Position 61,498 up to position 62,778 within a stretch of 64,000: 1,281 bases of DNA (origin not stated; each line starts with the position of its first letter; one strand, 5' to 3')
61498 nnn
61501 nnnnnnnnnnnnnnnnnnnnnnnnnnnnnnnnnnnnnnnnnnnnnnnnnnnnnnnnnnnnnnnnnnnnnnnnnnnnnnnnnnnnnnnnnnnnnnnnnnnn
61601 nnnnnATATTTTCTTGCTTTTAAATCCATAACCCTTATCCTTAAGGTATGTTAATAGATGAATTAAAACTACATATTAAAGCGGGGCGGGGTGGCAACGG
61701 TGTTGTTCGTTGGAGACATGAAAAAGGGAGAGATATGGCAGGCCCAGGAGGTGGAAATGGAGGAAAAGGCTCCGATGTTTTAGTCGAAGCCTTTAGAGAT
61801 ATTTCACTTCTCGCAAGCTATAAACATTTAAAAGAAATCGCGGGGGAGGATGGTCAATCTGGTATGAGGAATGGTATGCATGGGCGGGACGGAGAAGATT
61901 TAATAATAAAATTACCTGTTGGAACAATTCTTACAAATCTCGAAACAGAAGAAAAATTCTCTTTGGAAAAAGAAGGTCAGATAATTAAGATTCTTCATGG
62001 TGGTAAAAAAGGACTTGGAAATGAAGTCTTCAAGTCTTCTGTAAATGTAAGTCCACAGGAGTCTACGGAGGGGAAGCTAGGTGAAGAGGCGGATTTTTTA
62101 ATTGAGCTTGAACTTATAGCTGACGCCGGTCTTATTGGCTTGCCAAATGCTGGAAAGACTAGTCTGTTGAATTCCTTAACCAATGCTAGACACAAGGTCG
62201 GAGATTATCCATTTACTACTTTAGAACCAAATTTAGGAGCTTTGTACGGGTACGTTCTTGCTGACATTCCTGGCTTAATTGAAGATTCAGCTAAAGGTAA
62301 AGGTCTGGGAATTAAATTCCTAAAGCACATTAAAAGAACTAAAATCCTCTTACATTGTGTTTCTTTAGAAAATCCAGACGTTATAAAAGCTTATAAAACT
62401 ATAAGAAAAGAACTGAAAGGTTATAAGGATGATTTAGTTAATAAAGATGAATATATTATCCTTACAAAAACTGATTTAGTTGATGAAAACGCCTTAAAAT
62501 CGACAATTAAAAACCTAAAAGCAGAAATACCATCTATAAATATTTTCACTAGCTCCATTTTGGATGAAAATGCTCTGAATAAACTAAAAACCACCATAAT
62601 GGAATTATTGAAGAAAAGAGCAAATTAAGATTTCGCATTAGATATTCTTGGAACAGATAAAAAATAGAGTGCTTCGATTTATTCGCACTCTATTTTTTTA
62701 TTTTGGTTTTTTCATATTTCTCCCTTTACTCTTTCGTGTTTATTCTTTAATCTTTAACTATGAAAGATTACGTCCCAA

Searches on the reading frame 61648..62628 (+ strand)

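Call 64: search_protein_families(library=pfam, proteins=[window:61648-62628:+])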
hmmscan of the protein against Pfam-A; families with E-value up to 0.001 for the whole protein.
window:61648-62628:+ (326 aa): 4 families
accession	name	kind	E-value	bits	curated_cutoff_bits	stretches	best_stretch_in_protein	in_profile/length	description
PF01018.28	GTP1_OBG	-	6.1e-41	140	27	1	3-155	1-154/155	GTP1/OBG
PF01926.29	MMR_HSR1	-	7.8e-23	81.2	21.9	1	160-273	2-112/113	50S ribosome-binding GTPase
PF02421.24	FeoB_N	-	2.5e-09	37.3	27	1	161-210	4-57/156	Ferrous iron transport protein B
PF19993.5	DO-GTPase2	-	0.00042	20.5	27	0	161-180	4-23/226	Double-GTPase 2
